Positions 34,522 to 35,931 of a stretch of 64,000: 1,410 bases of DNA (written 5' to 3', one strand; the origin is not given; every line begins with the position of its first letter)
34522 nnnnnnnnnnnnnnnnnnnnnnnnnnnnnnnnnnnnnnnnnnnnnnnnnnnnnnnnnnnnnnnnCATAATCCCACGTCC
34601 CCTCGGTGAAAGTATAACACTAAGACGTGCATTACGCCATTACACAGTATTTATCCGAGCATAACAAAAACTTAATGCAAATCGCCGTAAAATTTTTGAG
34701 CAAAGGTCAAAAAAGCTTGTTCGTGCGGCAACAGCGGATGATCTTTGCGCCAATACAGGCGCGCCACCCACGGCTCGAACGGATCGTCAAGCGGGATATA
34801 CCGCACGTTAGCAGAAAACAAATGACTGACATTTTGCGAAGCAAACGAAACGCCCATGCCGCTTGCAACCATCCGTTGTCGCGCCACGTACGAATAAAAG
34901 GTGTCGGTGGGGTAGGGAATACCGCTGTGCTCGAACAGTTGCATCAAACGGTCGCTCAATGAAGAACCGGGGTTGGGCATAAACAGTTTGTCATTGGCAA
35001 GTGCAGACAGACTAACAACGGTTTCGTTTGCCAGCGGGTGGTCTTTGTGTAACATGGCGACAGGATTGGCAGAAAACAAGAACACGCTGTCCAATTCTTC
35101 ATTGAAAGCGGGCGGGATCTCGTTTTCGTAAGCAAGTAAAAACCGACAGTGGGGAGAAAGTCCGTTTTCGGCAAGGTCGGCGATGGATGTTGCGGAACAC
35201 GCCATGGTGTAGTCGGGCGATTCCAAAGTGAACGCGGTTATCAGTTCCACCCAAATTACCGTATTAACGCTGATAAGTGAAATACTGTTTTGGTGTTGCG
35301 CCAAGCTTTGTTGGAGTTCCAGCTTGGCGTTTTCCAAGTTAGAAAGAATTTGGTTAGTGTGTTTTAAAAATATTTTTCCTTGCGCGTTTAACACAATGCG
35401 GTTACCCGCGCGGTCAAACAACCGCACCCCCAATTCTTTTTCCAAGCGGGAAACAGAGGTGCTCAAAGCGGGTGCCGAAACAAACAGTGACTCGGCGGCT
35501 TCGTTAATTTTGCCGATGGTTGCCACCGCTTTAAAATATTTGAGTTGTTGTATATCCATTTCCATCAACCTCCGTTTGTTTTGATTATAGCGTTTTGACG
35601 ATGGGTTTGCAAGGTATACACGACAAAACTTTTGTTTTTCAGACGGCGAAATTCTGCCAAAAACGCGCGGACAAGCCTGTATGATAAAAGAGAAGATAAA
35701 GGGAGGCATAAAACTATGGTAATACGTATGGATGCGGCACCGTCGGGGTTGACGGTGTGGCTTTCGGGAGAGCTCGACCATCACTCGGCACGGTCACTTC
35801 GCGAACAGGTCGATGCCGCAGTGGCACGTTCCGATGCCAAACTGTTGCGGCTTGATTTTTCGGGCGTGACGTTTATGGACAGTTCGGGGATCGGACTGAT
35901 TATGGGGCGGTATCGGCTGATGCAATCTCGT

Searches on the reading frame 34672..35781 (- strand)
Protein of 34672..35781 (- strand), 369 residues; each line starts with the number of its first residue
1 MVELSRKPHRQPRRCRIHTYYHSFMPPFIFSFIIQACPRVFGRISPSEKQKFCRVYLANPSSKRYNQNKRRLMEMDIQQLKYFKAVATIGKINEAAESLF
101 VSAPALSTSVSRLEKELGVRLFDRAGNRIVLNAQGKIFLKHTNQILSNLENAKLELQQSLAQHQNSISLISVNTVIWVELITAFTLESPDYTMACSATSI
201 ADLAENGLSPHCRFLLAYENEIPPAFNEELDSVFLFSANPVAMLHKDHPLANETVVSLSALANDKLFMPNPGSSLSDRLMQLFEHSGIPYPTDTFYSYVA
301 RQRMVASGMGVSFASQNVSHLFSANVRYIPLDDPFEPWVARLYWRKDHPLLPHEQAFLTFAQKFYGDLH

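Call 31: search_protein_families(library=ncbifam, proteins=[window:34672-35781:-], max_evalue=0.00001)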
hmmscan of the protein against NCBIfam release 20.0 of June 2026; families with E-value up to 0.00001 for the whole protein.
window:34672-35781:- (369 aa): 51 families (the best 25 are shown)
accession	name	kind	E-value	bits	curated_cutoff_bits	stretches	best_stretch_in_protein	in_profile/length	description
NF053705.1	TransRegGltCGpos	equivalog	4.4e-36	124.6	350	1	75-368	1-296/300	glutamate biosynthesis transcriptional regulator GltC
NF047520.1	trans_act_CidR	equivalog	1.9e-34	119.2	415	1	75-363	1-290/292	cidABC operon transcriptional activator CidR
TIGR03339.1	phn_lysR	subfamily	4.1e-26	91.9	341.1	1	79-344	1-262/279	aminoethylphosphonate catabolism associated LysR family transcriptional regulator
NF007385.0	PRK09906.1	equivalog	9.1e-24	84.1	356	1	75-347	1-274/296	DNA-binding transcriptional regulator HcaR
NF007439.0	PRK09986.1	equivalog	1.4e-23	83.7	290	1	71-334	3-269/296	LysR family transcriptional regulator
NF047711.1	PutUtilRegPtrR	equivalog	1.4e-23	83.4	400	1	75-348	1-270/283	putrescine utilization regulator PtrR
NF047354.1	trans_reg_GltC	equivalog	1.9e-22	80.1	300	1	75-284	1-212/290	glutamate biosynthesis transcriptional regulator GltC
NF045775.1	acetoin_reg_AlsR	exception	2.6e-22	79.7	430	1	75-347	1-275/290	acetoin biosynthesis transcriptional regulator AlsR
NF040786.1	LysR_Sec_metab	equivalog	2.9e-20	72.5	250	1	75-170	1-96/298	selenium metabolism-associated LysR family transcriptional regulator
TIGR02424.1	TF_pcaQ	equivalog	3.5e-20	72.1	303.8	1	77-293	5-222/300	pca operon transcription factor PcaQ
NF008416.0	PRK11242.1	equivalog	5.1e-20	72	277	1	76-268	2-194/300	transcriptional regulator CynR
NF009327.0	PRK12684.1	subfamily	9e-19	67.8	402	1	75-267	1-195/313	CysB family HTH-type transcriptional regulator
NF040889.1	trans_reg_YeiE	equivalog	2.4e-18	66.4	480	1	73-343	1-266/288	DNA-binding transcriptional regulator YeiE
NF007307.0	PRK09791.1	equivalog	4.1e-18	65.6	336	1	74-335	4-267/302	LysR family transcriptional regulator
NF052633.1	LysR_TF_PsrA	exception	6.6e-18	64.7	540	1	74-259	4-188/297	L-proline-binding transcription factor PsrA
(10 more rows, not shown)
